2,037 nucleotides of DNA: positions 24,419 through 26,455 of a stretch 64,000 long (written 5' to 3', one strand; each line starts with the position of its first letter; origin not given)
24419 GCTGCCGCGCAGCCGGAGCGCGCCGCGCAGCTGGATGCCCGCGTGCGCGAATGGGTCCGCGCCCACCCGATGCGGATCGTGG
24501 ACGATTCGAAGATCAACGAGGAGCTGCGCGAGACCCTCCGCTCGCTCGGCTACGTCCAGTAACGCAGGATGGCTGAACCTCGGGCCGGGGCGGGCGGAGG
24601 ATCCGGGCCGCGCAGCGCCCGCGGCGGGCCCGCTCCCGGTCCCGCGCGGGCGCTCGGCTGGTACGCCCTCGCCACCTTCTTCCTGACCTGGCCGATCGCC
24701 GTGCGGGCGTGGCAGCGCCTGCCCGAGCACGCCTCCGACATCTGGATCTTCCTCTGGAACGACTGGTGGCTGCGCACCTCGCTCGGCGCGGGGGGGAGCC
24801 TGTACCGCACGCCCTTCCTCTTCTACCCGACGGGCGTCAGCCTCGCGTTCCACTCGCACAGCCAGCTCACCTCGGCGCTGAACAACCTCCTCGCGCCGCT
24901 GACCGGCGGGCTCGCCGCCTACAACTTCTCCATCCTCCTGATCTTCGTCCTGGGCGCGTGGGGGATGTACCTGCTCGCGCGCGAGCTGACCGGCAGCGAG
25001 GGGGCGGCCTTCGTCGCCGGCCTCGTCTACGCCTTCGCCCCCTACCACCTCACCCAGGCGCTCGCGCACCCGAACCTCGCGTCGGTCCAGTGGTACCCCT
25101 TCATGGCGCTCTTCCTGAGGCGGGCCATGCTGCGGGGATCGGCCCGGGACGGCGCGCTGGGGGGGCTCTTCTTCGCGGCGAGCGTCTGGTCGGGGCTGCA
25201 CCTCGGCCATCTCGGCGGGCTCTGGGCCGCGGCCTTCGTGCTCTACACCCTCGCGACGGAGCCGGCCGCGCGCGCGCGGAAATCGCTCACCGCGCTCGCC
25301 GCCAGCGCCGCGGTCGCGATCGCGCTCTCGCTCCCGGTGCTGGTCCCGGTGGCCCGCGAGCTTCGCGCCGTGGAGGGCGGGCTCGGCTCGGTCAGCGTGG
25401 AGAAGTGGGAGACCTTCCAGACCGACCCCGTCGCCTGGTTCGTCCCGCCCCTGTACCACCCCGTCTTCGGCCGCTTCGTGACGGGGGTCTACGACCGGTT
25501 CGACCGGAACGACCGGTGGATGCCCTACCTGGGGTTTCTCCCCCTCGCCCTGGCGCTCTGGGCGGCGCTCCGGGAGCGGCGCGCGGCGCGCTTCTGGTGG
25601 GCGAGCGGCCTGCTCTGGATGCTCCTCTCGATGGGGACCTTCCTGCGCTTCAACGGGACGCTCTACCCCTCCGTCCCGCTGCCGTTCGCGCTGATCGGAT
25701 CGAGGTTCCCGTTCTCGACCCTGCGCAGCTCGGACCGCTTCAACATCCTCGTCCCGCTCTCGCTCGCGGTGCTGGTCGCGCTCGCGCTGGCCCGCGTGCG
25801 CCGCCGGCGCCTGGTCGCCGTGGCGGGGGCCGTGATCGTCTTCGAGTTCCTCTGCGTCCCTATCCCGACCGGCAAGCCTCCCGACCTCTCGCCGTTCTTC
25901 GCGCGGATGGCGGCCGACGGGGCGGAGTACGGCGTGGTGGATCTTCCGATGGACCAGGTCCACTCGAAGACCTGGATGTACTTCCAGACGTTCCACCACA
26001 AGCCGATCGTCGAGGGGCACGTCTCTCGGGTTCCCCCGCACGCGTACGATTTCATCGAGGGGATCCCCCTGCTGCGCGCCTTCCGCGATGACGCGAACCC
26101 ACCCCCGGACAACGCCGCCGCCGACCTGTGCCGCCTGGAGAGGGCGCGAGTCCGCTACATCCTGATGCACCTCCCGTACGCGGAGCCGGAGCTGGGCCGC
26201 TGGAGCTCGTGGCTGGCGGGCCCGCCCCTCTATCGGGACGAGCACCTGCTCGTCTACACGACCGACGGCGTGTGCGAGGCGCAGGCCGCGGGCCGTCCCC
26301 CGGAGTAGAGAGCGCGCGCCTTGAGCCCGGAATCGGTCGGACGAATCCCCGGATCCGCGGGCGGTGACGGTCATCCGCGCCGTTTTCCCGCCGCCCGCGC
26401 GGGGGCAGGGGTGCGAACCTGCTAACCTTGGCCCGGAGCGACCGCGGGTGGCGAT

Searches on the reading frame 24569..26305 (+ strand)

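Call 74: search_protein_families(library=pfam, proteins=[window:24569-26305:+], max_evalue=0.001)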
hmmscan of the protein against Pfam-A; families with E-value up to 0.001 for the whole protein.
window:24569-26305:+ (579 aa): 1 family
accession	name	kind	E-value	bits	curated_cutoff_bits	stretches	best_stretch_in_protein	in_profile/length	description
PF13231.12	PMT_2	-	4e-05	24.3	26.1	1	115-258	22-158/160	Dolichyl-phosphate-mannose-protein mannosyltransferase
